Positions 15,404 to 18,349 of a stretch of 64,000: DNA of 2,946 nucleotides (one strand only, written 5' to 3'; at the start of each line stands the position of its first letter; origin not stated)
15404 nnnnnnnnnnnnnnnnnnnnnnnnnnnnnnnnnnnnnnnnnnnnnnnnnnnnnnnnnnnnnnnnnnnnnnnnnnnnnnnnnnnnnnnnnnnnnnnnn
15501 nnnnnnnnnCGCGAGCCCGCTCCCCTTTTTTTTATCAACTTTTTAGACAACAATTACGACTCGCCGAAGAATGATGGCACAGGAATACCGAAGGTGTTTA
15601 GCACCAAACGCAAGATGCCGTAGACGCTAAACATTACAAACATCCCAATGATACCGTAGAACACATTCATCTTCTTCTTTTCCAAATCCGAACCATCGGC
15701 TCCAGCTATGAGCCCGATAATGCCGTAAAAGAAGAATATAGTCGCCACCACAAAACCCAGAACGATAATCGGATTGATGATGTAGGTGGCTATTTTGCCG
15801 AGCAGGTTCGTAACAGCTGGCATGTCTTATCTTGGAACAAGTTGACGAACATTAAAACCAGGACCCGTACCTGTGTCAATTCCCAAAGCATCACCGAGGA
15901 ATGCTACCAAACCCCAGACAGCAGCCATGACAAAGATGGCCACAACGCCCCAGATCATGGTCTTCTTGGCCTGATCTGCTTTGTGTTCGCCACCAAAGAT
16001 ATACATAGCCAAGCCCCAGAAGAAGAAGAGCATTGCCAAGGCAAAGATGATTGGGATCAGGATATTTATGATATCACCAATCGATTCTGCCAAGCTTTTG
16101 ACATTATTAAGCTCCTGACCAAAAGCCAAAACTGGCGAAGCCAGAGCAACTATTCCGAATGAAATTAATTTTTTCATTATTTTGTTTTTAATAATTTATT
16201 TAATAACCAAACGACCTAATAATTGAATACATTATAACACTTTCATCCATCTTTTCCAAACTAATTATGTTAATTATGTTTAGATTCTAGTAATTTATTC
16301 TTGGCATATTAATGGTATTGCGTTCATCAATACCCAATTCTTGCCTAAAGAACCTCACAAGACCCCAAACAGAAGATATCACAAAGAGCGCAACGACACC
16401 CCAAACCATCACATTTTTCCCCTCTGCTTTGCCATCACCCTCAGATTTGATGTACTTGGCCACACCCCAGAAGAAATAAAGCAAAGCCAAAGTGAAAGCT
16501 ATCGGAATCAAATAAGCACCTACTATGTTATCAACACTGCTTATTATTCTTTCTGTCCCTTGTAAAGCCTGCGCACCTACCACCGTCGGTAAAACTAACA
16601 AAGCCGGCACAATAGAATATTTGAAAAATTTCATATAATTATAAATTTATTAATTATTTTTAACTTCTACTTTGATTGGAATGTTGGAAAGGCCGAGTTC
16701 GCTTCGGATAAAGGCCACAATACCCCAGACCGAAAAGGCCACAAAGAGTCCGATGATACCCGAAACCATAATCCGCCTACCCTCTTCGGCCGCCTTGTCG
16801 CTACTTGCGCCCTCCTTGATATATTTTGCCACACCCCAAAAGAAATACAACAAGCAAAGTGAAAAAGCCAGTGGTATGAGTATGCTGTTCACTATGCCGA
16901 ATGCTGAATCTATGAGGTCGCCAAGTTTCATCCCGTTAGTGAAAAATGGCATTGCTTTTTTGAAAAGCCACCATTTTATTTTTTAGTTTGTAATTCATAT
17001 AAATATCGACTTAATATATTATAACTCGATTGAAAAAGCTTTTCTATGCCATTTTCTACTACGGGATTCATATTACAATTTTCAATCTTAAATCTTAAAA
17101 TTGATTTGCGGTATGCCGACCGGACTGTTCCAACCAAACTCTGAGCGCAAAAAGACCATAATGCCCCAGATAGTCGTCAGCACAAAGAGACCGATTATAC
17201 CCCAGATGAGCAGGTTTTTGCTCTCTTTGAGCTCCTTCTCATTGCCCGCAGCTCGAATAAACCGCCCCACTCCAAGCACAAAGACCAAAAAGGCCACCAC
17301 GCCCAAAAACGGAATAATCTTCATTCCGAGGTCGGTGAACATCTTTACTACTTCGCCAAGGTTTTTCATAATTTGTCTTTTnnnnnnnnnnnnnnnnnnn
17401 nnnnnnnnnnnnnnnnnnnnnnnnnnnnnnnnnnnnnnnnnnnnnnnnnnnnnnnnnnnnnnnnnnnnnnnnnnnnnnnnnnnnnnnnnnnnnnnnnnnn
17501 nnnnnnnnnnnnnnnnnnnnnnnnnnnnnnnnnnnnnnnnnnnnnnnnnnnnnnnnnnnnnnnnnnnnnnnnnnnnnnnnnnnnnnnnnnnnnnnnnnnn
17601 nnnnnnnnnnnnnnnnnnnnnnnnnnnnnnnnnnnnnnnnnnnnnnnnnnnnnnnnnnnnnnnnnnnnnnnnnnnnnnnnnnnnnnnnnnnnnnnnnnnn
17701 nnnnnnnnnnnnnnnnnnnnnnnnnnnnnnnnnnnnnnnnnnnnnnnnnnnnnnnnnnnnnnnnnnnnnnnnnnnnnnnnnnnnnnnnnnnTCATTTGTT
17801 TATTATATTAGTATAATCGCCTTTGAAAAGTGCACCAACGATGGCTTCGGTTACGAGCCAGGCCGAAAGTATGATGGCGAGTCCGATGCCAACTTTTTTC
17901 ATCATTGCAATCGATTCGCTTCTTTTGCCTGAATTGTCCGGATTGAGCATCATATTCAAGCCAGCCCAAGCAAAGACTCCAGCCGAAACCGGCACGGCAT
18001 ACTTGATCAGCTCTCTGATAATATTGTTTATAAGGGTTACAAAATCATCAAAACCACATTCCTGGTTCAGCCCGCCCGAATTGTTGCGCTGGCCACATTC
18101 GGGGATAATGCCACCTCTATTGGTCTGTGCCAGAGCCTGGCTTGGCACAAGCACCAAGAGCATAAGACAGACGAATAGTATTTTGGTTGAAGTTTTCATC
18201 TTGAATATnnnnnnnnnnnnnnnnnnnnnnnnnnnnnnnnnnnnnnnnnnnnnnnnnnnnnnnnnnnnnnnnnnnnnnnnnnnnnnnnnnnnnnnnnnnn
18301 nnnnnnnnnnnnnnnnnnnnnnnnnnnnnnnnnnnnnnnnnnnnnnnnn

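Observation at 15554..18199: Tandem array of seven paralogous small two-TM proteins (VirB2/TrbC-pilin-like core)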

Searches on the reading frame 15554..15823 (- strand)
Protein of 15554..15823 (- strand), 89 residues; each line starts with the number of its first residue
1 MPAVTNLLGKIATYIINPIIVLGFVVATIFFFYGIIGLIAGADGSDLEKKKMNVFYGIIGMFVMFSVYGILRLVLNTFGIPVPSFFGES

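Call 3: search_protein_families(library=pfam, proteins=[window:15554-15823:-], max_evalue=1)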
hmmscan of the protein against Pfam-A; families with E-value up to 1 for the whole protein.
window:15554-15823:- (89 aa): 2 families
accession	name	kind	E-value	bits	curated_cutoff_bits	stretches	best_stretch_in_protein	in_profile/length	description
PF18895.5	T4SS_pilin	-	8.2e-05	23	26.6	1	13-73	10-70/71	Type IV secretion system pilin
PF07331.16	TctB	-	0.0089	16.6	29.1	1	14-76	82-133/137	Tripartite tricarboxylate transporter TctB family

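Call 4: search_protein_families(library=ncbifam, proteins=[window:15554-15823:-], max_evalue=1)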
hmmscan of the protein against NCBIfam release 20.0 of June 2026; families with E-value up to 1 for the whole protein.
window:15554-15823:- (89 aa): 2 families
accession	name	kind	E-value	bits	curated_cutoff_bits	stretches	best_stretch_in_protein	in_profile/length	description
NF045849.1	ICE_MMCAP2_0565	equivalog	0.033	13.9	40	1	4-77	5-79/80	Mbov_0395 family pilin-like conjugal transfer protein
NF041560.1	T6SS_Burk_ExIF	subfamily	0.52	10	90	1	16-70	129-182/234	putative type VI secretion system effector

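Call 58: search_protein_families(library=padloc, proteins=[window:15554-15823:-], max_evalue=0.01)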
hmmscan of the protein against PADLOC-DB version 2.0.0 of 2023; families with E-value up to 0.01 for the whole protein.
window:15554-15823:- (89 aa): 0 families

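Call 59: search_protein_families(library=phrogs, proteins=[window:15554-15823:-], max_evalue=0.01)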
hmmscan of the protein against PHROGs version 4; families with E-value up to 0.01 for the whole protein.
window:15554-15823:- (89 aa): 1 family
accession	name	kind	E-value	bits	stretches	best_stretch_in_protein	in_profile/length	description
phrog_19507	-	moron, auxiliary metabolic gene and host takeover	0.0018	19.7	1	4-78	4-79/136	membrane protein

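Call 60: search_protein_representatives(alignment_id=A1)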
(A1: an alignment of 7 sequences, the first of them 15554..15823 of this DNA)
Query: 7 sequences, 111 profile positions. Proteins with E-value up to 0.001 (for the whole library): 48385; up to 1e-10: 7743; up to 1e-30: 64. The best 150 are listed.
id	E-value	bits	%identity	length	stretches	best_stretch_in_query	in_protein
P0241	6.3e-55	200.1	-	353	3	22-102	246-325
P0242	1.1e-49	183.2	-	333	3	22-99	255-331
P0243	3.5e-49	181.6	-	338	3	11-103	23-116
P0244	1.6e-48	179.5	-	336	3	22-104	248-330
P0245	3.6e-48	178.4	-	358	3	1-101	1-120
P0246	1.6e-47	176.3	-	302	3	22-102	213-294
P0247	3.3e-47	175.3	-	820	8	28-85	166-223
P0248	7.5e-47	174.1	-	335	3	4-102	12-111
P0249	9.3e-47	173.8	-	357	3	2-107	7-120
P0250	3.0e-46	172.2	-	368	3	21-104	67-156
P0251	9.7e-46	170.6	-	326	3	12-102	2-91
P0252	5.1e-45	168.2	-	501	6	41-97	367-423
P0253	6.9e-43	161.4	-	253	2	8-102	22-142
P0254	2.0e-42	159.9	-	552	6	12-95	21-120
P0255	3.1e-42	159.3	-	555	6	7-96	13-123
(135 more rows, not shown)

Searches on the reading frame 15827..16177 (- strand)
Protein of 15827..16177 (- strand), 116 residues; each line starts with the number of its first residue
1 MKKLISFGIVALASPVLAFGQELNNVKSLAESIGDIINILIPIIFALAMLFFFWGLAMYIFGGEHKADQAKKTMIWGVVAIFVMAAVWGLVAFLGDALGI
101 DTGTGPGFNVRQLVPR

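Call 3: search_protein_families(library=pfam, proteins=[window:15827-16177:-], max_evalue=1)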
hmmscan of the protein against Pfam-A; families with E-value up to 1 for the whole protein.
window:15827-16177:- (116 aa): 10 families
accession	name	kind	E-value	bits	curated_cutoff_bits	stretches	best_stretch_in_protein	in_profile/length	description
PF18895.5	T4SS_pilin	-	1.4e-10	41.5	26.6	1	27-94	3-71/71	Type IV secretion system pilin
PF00520.37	Ion_trans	-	0.027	14.1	25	1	20-85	109-185/241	Ion transport protein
PF06664.17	WLS-like_TM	-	0.049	13.4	28.3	1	2-94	112-209/247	Wntless-like, transmembrane domain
PF20556.3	DUF6768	-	0.056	13.6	27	1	44-93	45-94/123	Family of unknown function (DUF6768)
PF04893.22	Yip1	-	0.06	13.6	28.6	1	33-93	60-119/173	Yip1 domain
PF16192.10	PMT_4TMC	-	0.06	13.3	32.4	1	11-75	130-198/202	C-terminal four TMM region of protein-O-mannosyltransferase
PF05478.16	Prominin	-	0.11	11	34.3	1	31-87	413-469/799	Prominin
PF20990.2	DUF2207_C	-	0.2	11.8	33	1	35-94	136-188/247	Predicted membrane protein (DUF2207) C-terminal domain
PF10999.13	DUF2839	-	0.3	11.9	22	1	67-99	32-65/67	Protein of unknown function (DUF2839)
PF11902.13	DUF3422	-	0.51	9.9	25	1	47-91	366-411/418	Protein of unknown function (DUF3422)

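Call 4: search_protein_families(library=ncbifam, proteins=[window:15827-16177:-], max_evalue=1)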
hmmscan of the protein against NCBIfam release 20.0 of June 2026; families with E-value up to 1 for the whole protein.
window:15827-16177:- (116 aa): 6 families
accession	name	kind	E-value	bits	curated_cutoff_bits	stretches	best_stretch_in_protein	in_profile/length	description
NF045849.1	ICE_MMCAP2_0565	equivalog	4.7e-05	23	40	1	26-93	9-75/80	Mbov_0395 family pilin-like conjugal transfer protein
TIGR03592.1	yidC_oxa1_cterm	subfamily_domain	0.042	13.9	84.3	1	12-61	126-176/191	membrane protein insertase YidC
NF045890.1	conj_pls20_p028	equivalog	0.073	11.9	150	1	31-103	56-358/377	pLS20_p028 family conjugation system transmembrane protein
NF041560.1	T6SS_Burk_ExIF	subfamily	0.13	11.9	90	1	40-92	132-184/234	putative type VI secretion system effector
NF010445.0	PRK13871.1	equivalog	0.34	11.1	211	0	4-26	55-77/135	conjugal transfer pilin TrbC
NF033801.3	NprX_fam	subfamily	0.4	10.5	33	0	71-90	1-20/42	NprX family peptide pheromone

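Call 58: search_protein_families(library=padloc, proteins=[window:15827-16177:-], max_evalue=0.01)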
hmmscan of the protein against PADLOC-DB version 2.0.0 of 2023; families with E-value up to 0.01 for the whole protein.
window:15827-16177:- (116 aa): 0 families

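Call 59: search_protein_families(library=phrogs, proteins=[window:15827-16177:-], max_evalue=0.01)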
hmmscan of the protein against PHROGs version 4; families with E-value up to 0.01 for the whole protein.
window:15827-16177:- (116 aa): 0 families

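Call 82: search_dna_similar(query=window:15827-16177:-, collection=plasmids, mode=protein, max_evalue=0.01, max_rows=15)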
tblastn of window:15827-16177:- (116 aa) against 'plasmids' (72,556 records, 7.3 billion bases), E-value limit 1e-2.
No match.

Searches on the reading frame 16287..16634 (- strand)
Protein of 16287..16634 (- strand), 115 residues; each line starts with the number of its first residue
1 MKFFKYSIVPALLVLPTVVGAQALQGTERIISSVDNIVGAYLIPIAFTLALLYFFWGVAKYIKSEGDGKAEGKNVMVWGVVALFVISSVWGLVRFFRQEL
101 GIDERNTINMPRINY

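Call 3: search_protein_families(library=pfam, proteins=[window:16287-16634:-], max_evalue=1)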
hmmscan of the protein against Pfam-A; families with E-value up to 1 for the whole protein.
window:16287-16634:- (115 aa): 2 families
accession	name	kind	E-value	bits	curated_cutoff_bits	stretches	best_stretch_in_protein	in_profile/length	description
PF18895.5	T4SS_pilin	-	6.4e-06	26.6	26.6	1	39-96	13-71/71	Type IV secretion system pilin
PF04956.18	TrbC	-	0.066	13.9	27.9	1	3-85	12-87/98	TrbC/VIRB2 pilin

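Call 4: search_protein_families(library=ncbifam, proteins=[window:16287-16634:-], max_evalue=1)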
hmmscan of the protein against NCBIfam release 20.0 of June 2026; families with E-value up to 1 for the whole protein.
window:16287-16634:- (115 aa): 2 families
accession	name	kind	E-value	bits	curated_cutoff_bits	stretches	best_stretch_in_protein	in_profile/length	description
NF045849.1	ICE_MMCAP2_0565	equivalog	0.00022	20.9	40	1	28-95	7-75/80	Mbov_0395 family pilin-like conjugal transfer protein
NF002384.0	PRK01395.1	equivalog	0.05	13.8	114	1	2-41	64-102/104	V-type ATP synthase subunit F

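Call 58: search_protein_families(library=padloc, proteins=[window:16287-16634:-], max_evalue=0.01)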
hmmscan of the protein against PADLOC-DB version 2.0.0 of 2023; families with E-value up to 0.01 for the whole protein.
window:16287-16634:- (115 aa): 0 families

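Call 59: search_protein_families(library=phrogs, proteins=[window:16287-16634:-], max_evalue=0.01)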
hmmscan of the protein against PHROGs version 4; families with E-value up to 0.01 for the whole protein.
window:16287-16634:- (115 aa): 0 families

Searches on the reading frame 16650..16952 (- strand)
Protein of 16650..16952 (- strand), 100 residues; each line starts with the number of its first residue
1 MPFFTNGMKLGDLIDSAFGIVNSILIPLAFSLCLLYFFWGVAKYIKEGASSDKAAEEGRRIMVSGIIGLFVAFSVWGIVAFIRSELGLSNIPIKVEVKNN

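Call 3: search_protein_families(library=pfam, proteins=[window:16650-16952:-], max_evalue=1)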
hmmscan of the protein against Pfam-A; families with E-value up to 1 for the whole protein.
window:16650-16952:- (100 aa): 1 family
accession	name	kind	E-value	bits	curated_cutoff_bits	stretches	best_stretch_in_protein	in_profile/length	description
PF18895.5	T4SS_pilin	-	1.8e-07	31.6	26.6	1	21-82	16-71/71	Type IV secretion system pilin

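Call 4: search_protein_families(library=ncbifam, proteins=[window:16650-16952:-], max_evalue=1)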
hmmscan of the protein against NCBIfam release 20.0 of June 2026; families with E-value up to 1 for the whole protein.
window:16650-16952:- (100 aa): 1 family
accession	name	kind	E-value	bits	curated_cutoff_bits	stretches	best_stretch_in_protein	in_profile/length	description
NF045849.1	ICE_MMCAP2_0565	equivalog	0.0016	18.1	40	1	16-83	8-77/80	Mbov_0395 family pilin-like conjugal transfer protein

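Call 58: search_protein_families(library=padloc, proteins=[window:16650-16952:-], max_evalue=0.01)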
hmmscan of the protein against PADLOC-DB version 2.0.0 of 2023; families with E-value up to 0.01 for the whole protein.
window:16650-16952:- (100 aa): 0 families

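Call 59: search_protein_families(library=phrogs, proteins=[window:16650-16952:-], max_evalue=0.01)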
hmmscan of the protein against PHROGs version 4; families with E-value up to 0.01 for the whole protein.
window:16650-16952:- (100 aa): 0 families

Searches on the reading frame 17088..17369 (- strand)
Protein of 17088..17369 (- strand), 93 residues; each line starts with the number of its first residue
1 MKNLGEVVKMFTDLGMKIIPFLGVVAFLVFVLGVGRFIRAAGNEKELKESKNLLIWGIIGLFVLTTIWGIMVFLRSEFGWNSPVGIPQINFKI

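Call 3: search_protein_families(library=pfam, proteins=[window:17088-17369:-], max_evalue=1)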
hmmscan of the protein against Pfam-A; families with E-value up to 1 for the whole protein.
window:17088-17369:- (93 aa): 8 families
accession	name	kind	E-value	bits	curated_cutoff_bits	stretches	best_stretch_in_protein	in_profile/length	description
PF18895.5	T4SS_pilin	-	2e-07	31.4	26.6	1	18-74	18-71/71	Type IV secretion system pilin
PF10251.14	PEN-2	-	0.017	16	25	1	7-79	8-78/93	Presenilin enhancer-2 subunit of gamma secretase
PF24284.1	DUF7472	-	0.017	15.8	27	1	20-65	14-55/65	Family of unknown function (DUF7472)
PF04834.18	Adeno_E3_14_5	-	0.038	14.9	28.7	1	49-86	21-57/100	Early E3 14.5 kDa protein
PF21954.1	TUNAR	-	0.044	14.1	27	1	42-73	13-43/48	TUNAR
PF10661.14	EssA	-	0.072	13.4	24.1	1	40-75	108-144/147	WXG100 protein secretion system (Wss), protein EssA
PF19471.4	DUF6008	-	0.078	12.9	27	1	3-61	93-152/235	Family of unknown function (DUF6008)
PF20990.2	DUF2207_C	-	0.33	11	33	1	14-85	130-196/247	Predicted membrane protein (DUF2207) C-terminal domain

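Call 4: search_protein_families(library=ncbifam, proteins=[window:17088-17369:-], max_evalue=1)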
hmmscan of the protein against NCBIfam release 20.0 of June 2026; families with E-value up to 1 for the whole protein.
window:17088-17369:- (93 aa): 3 families
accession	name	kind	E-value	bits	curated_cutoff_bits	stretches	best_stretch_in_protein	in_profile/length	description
NF045849.1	ICE_MMCAP2_0565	equivalog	1.3e-05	24.8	40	1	18-74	20-76/80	Mbov_0395 family pilin-like conjugal transfer protein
TIGR03943.1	TIGR03943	equivalog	0.073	12.4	88.8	1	14-71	9-71/221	TIGR03943 family putative permease subunit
NF041560.1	T6SS_Burk_ExIF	subfamily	0.087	12.5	90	1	10-74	123-186/234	putative type VI secretion system effector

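Call 58: search_protein_families(library=padloc, proteins=[window:17088-17369:-], max_evalue=0.01)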
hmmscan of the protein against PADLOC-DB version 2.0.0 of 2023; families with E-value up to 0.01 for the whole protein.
window:17088-17369:- (93 aa): 0 families

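Call 59: search_protein_families(library=phrogs, proteins=[window:17088-17369:-], max_evalue=0.01)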
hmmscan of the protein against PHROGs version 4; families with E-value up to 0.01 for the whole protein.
window:17088-17369:- (93 aa): 0 families

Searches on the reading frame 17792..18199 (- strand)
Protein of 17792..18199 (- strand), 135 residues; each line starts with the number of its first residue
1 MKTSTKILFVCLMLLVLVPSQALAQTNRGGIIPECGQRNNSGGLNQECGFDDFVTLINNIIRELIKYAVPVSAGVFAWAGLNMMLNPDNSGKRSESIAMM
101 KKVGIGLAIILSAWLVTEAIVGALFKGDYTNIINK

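Call 3: search_protein_families(library=pfam, proteins=[window:17792-18199:-], max_evalue=1)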
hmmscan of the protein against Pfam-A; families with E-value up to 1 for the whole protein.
window:17792-18199:- (135 aa): 2 families
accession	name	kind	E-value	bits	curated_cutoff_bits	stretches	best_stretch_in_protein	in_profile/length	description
PF18895.5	T4SS_pilin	-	7.2e-08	32.8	26.6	1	53-119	5-70/71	Type IV secretion system pilin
PF04956.18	TrbC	-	1.5e-05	25.6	27.9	1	3-113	9-91/98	TrbC/VIRB2 pilin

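Call 4: search_protein_families(library=ncbifam, proteins=[window:17792-18199:-], max_evalue=1)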
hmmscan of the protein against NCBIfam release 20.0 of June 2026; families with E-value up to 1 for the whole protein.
window:17792-18199:- (135 aa): 1 family
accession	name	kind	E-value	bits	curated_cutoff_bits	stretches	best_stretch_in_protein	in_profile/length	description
NF045849.1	ICE_MMCAP2_0565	equivalog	0.00016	21.3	40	1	67-123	23-79/80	Mbov_0395 family pilin-like conjugal transfer protein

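Call 58: search_protein_families(library=padloc, proteins=[window:17792-18199:-], max_evalue=0.01)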
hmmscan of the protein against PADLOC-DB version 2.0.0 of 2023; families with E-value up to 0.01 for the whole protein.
window:17792-18199:- (135 aa): 0 families

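Call 59: search_protein_families(library=phrogs, proteins=[window:17792-18199:-], max_evalue=0.01)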
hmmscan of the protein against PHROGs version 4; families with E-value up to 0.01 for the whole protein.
window:17792-18199:- (135 aa): 0 families
